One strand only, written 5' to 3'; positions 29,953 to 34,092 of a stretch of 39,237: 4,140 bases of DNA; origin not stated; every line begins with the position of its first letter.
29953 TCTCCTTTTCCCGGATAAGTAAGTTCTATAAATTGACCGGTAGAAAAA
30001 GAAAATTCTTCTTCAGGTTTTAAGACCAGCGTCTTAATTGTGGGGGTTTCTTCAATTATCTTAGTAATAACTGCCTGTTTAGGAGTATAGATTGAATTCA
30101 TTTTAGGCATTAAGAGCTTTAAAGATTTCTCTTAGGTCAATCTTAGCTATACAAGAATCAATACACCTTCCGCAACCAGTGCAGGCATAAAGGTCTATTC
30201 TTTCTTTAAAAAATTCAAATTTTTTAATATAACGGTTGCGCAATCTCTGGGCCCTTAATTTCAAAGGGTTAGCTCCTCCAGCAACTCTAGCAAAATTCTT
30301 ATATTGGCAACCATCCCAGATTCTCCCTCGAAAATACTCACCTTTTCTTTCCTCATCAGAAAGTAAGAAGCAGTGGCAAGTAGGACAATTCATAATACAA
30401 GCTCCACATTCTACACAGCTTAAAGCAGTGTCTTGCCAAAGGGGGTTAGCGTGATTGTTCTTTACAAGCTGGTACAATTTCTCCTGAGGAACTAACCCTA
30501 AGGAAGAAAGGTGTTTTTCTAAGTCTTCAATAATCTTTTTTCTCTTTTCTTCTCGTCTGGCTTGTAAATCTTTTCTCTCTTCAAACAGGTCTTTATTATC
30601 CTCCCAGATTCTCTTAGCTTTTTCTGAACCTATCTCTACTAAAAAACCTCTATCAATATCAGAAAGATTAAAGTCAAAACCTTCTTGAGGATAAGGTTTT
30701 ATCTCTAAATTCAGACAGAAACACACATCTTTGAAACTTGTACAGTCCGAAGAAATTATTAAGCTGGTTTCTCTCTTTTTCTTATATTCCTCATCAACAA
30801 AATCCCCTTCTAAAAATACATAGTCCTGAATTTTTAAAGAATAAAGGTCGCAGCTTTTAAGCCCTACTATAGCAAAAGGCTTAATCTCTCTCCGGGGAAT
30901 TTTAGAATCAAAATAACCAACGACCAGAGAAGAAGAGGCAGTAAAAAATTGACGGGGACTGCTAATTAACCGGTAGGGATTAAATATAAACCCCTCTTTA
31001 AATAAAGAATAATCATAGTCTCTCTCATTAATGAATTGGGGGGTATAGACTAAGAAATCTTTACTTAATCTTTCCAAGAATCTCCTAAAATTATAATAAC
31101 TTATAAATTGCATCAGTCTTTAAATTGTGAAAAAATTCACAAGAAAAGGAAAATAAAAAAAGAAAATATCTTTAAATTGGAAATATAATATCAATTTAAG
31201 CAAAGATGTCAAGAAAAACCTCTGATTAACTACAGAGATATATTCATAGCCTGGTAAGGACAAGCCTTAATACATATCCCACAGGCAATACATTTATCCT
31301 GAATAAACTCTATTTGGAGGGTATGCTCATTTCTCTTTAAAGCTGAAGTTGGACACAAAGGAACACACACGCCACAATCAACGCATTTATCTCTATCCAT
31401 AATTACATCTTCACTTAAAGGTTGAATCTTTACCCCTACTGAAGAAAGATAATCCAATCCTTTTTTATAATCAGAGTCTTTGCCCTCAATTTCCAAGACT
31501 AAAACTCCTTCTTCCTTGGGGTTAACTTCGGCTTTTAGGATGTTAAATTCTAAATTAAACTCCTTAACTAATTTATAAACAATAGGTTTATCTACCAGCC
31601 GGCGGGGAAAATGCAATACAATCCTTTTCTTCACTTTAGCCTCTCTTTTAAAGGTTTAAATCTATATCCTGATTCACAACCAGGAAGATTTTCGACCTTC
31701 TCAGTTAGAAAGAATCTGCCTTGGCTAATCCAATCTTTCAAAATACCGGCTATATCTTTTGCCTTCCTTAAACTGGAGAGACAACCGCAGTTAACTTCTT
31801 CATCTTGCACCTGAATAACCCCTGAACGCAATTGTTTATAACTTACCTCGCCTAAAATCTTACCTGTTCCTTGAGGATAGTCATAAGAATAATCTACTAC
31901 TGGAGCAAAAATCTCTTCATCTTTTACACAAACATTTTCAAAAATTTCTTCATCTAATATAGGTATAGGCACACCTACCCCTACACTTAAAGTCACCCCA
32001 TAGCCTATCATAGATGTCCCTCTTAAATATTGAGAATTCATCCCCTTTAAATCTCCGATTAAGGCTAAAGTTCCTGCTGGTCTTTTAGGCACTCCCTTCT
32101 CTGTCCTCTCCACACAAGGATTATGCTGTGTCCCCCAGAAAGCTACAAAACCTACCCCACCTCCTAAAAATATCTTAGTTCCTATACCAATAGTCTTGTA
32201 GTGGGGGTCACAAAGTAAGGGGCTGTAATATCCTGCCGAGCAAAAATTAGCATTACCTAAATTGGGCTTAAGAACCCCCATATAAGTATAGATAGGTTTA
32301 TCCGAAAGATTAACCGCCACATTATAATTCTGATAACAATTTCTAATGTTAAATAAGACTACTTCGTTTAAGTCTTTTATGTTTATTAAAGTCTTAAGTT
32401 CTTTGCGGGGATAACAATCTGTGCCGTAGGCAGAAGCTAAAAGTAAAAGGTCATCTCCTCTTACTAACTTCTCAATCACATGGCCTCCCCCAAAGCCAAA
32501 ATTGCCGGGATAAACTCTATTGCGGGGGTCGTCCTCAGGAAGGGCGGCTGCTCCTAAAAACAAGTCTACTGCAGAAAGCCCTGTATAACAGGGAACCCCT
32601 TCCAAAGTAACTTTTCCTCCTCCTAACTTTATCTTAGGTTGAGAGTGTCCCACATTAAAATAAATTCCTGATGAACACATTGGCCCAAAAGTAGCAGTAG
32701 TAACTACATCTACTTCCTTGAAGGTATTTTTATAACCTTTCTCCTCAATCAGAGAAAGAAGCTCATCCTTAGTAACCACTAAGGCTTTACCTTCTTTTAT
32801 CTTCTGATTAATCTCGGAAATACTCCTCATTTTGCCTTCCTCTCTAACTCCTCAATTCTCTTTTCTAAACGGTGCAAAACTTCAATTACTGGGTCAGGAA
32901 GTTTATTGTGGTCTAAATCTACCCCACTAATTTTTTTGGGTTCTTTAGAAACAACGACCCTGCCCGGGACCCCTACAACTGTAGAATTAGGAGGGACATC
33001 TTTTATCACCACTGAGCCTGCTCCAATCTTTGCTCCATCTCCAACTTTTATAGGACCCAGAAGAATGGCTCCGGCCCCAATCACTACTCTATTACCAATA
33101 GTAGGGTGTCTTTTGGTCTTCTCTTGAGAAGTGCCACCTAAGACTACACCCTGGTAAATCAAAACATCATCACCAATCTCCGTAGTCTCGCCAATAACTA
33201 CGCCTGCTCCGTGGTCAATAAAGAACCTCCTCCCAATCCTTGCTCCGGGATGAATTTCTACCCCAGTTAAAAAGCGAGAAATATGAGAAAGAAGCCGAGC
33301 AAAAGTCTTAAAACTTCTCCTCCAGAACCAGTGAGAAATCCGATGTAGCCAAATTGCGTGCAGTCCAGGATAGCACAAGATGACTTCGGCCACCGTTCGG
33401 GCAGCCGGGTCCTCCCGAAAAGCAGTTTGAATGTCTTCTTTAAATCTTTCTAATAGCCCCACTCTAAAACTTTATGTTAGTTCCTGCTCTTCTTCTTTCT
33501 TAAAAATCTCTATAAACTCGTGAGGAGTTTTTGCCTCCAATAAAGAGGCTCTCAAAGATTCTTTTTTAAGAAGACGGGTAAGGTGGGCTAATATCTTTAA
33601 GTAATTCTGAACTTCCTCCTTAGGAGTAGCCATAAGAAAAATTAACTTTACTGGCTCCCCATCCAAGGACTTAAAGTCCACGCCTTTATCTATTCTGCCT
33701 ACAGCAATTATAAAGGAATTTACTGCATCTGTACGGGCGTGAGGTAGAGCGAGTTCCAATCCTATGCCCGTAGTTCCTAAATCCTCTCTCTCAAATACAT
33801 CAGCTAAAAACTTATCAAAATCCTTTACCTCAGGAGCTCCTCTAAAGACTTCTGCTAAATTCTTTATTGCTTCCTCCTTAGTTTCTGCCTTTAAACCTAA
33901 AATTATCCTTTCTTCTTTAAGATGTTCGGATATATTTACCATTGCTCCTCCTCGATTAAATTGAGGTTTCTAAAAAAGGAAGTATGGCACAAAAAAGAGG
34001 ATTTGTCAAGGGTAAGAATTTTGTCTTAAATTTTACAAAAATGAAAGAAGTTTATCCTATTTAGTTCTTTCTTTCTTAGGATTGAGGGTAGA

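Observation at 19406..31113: Mrp/Mbh-type membrane [NiFe]-hydrogenase operonically wired to an AsrAB/HydBG-like NAD(P)H-flavin module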

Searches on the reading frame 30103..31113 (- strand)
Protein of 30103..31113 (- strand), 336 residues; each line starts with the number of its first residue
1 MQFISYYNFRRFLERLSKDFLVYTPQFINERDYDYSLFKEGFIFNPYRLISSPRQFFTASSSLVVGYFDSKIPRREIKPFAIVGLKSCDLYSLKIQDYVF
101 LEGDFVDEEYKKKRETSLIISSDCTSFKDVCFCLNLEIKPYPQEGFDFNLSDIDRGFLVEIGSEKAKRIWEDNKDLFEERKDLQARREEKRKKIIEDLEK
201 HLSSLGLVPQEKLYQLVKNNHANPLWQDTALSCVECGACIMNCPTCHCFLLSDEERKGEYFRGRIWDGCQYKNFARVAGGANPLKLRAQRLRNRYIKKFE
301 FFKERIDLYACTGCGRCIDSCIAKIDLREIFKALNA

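Call 4: search_protein_families(library=pfam, proteins=[window:30103-31113:-], max_evalue=0.01)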
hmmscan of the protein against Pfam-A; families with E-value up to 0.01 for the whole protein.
window:30103-31113:- (336 aa): 12 families
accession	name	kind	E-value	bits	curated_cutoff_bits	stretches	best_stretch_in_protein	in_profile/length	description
PF17179.9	Fer4_22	-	5.5e-27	94.9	27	1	232-325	1-95/95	4Fe-4S dicluster domain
PF12797.12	Fer4_2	-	1.1e-06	28.7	24.5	2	305-321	4-20/22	4Fe-4S binding domain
PF13187.11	Fer4_9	-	1.2e-06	28.9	27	0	225-245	34-49/52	4Fe-4S dicluster domain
PF13183.11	Fer4_8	-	1.5e-05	25.9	27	1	231-325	3-68/68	4Fe-4S dicluster domain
PF00037.32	Fer4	-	3.3e-05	23.9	21.1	0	306-321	3-18/24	4Fe-4S binding domain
PF13534.11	Fer4_17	-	4.8e-05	24.3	22.2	0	218-244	30-57/61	4Fe-4S dicluster domain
PF12838.12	Fer4_7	-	0.00083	20.2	27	1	232-324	1-51/52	4Fe-4S dicluster domain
PF13746.11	Fer4_18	-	0.0013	19.3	27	0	307-330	57-80/114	4Fe-4S dicluster domain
PF13237.11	Fer4_10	-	0.0013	19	25.5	1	232-321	8-52/53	4Fe-4S dicluster domain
PF12800.12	Fer4_4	-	0.0026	18.4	24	0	309-321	2-14/17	4Fe-4S binding domain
PF12837.12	Fer4_6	-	0.0031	17.8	25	1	306-323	4-21/24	4Fe-4S binding domain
PF14697.11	Fer4_21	-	0.0057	17.2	35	0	232-248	7-24/59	4Fe-4S dicluster domain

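Call 6: search_protein_families(library=ncbifam, proteins=[window:30103-31113:-], max_evalue=0.00001)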
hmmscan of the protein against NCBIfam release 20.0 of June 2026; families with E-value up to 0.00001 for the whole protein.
window:30103-31113:- (336 aa): 5 families
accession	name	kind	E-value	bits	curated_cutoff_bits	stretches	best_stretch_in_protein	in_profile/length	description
NF040833.1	sulfhyd_HydB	equivalog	7.7e-48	163.2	750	1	8-329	10-330/367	NADPH-dependent hydrogenase/sulfhydrogenase 1 subunit beta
NF040829.1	sulfhyd_ShyB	equivalog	2.8e-44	151.5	690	1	7-329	9-324/334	NAD(P)-dependent hydrogenase/sulfhydrogenase 2 subunit beta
TIGR02910.1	sulfite_red_A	equivalog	1.2e-33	116.8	323.15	1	6-335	7-327/334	anaerobic sulfite reductase subunit AsrA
NF007012.0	PRK09476.1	equivalog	4e-06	26.2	269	0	290-324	165-199/254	ferredoxin-type protein NapG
TIGR01945.1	rnfC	subfamily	4.4e-06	25.5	245.95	0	205-245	377-416/435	RnfABCDGE type electron transport complex subunit C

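Call 9: search_solved_structures(query=window:30103-31113:-, max_evalue=0.01)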
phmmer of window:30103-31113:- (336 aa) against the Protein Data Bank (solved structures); distinct sequences matched with E-value up to 0.01: 1.
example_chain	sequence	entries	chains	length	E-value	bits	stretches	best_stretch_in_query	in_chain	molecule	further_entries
9nez_B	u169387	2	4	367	1.1e-45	159.5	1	8-326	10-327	Sulfhydrogenase 1 subunit beta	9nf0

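Call 35: search_solved_structures(query=window:30103-31113:-, max_evalue=0.01, show_alignments=1)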
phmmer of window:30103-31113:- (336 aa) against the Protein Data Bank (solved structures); distinct sequences matched with E-value up to 0.01: 1.
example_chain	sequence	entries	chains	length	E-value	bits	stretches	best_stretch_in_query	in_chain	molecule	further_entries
9nez_B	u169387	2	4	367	1.1e-45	159.5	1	8-326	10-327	Sulfhydrogenase 1 subunit beta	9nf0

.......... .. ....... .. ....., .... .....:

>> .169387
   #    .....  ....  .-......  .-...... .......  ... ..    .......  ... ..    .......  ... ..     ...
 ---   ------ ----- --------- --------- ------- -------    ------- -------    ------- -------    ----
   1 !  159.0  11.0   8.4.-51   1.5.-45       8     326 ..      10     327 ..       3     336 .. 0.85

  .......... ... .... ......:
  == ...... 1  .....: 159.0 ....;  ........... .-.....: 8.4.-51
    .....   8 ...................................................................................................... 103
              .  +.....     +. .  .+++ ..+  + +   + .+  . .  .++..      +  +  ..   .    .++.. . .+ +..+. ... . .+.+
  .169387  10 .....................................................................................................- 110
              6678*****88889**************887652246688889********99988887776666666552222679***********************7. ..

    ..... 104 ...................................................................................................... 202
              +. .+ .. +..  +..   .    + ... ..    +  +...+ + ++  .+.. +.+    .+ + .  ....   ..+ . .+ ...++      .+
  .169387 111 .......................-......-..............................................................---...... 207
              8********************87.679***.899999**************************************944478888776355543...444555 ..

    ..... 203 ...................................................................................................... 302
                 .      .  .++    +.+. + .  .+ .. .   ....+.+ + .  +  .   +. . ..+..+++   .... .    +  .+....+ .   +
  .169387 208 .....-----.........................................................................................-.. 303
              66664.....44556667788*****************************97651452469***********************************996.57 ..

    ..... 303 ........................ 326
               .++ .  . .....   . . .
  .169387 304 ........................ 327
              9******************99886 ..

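Call 50: find_homologous_proteins(query=window:30103-31113:-, max_evalue=1e-10)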
Query window:30103-31113:- (336 aa): 1933 proteins with E <= 1e-10 among 3952 candidates; the best 120 are listed.
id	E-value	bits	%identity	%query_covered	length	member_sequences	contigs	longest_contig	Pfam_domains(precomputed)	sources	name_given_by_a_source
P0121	2.5e-228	775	100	100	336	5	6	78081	PF17179.10,PF12797.13,PF13187.12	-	-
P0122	2.0e-194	663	85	100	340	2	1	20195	PF17179.10,PF12797.13,PF00037.33,PF13746.12,PF13183.12,PF13187.12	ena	-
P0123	1.1e-139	483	64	99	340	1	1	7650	PF17179.10,PF12797.13,PF13534.12,PF13237.12,PF13183.12,PF13187.12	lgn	-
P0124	9.5e-135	467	62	96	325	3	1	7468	PF17179.10,PF12797.13,PF12837.13,PF00037.33,PF13534.12,PF13237.12,PF13183.12,PF13187.12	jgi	-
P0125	1.9e-123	430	63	88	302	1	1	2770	PF17179.10,PF12797.13,PF13237.12,PF13183.12,PF13187.12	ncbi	ncbi:4Fe-4S dicluster domain-containing protein, partial [Candidatus Omnitrophota bacterium]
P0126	8.3e-123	428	60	99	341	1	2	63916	PF17179.10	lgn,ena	-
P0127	1.3e-121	424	59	99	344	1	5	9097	PF17179.10,PF12797.13,PF00037.33,PF13534.12,PF13237.12,PF13183.12,PF13187.12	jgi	jgi:ferredoxin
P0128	2.0e-119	417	57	97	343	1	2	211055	PF17179.10,PF13534.12,PF13183.12,PF13187.12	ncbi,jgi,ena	-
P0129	6.6e-119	415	55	99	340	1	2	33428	PF17179.10,PF12838.13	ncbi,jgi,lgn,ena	-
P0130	4.4e-118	412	57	99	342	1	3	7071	PF17179.10,PF13183.12,PF13187.12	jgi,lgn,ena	-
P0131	8.6e-118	411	56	99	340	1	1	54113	PF17179.10,PF12797.13,PF12838.13,PF13534.12,PF13237.12,PF13183.12,PF13187.12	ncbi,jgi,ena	-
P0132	5.6e-117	409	58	99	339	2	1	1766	PF17179.10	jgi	jgi:ferredoxin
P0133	2.6e-116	407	56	99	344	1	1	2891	PF17179.10,PF12797.13,PF00037.33,PF13534.12,PF13237.12,PF13183.12,PF13187.12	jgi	jgi:ferredoxin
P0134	1.2e-115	404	56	99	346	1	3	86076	PF17179.10,PF12797.13,PF00037.33,PF13534.12,PF13237.12,PF13183.12,PF13187.12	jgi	jgi:ferredoxin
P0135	1.3e-115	404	56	100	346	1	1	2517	PF17179.10,PF12797.13,PF00037.33,PF13746.12,PF13484.12,PF13534.12,PF13237.12,PF13183.12,PF13187.12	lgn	-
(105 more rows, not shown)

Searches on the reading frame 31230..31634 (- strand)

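Call 41: search_protein_families(library=pfam, proteins=[window:31230-31634:-], max_evalue=0.00001)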
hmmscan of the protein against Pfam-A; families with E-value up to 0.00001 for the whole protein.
window:31230-31634:- (134 aa): 13 families
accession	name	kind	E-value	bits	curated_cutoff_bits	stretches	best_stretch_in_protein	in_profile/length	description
PF09383.16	NIL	-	2.3e-16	59.9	24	1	3-70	1-71/73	NIL domain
PF00037.32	Fer4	-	3.9e-15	55.4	21.1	2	109-129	2-22/24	4Fe-4S binding domain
PF12837.12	Fer4_6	-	3.4e-13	49.3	25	1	108-129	2-23/24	4Fe-4S binding domain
PF12838.12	Fer4_7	-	3.5e-13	50.2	27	1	83-129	1-52/52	4Fe-4S dicluster domain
PF12797.12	Fer4_2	-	1.6e-11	43.8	24.5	1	109-127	4-22/22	4Fe-4S binding domain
PF13237.11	Fer4_10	-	1.1e-09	38.5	25.5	1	77-126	2-53/53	4Fe-4S dicluster domain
PF13187.11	Fer4_9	-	1.8e-09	37.9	27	1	83-130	1-52/52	4Fe-4S dicluster domain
PF14697.11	Fer4_21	-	7.7e-09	36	35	1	79-130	3-57/59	4Fe-4S dicluster domain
PF12800.12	Fer4_4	-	6.4e-08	32.7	24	0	113-128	2-17/17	4Fe-4S binding domain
PF13484.11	Fer4_16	-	7.9e-08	33.4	30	0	83-105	1-23/66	4Fe-4S double cluster binding domain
PF25160.1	LdpA_Fe-S-bd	-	6.3e-07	29.5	27.6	0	90-130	9-43/49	LdpA Fe-S cluster-binding domain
PF13183.11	Fer4_8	-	1.1e-06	29.5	27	0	82-103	3-24/68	4Fe-4S dicluster domain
PF13746.11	Fer4_18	-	1.6e-06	28.7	27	1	80-126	57-96/114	4Fe-4S dicluster domain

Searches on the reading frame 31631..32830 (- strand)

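Call 41: search_protein_families(library=pfam, proteins=[window:31631-32830:-], max_evalue=0.00001)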
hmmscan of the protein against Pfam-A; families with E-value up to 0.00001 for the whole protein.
window:31631-32830:- (399 aa): 1 family
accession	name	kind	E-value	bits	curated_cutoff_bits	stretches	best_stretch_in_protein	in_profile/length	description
PF01837.22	HcyBio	-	1.1e-137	459.1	26.2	1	16-375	1-349/349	Homocysteine biosynthesis enzyme, sulfur-incorporation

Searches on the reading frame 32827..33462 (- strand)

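Call 41: search_protein_families(library=pfam, proteins=[window:32827-33462:-], max_evalue=0.00001)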
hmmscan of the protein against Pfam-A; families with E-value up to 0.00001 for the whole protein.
window:32827-33462:- (211 aa): 2 families
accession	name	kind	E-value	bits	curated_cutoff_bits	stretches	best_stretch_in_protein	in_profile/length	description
PF00132.30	Hexapep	-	5.8e-15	54.7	27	1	119-153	1-35/36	Bacterial transferase hexapeptide (six repeats)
PF14602.12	Hexapep_2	-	3.1e-06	27.3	27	1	121-152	3-32/34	Hexapeptide repeat of succinyl-transferase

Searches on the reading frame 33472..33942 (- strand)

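Call 41: search_protein_families(library=pfam, proteins=[window:33472-33942:-], max_evalue=0.00001)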
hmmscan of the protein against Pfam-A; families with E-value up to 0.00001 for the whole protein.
window:33472-33942:- (156 aa): 1 family
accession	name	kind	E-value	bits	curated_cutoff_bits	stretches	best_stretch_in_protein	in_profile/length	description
PF00359.27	PTS_EIIA_2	-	2.5e-38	131.7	27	1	7-149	2-143/144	Phosphoenolpyruvate-dependent sugar phosphotransferase system, EIIA 2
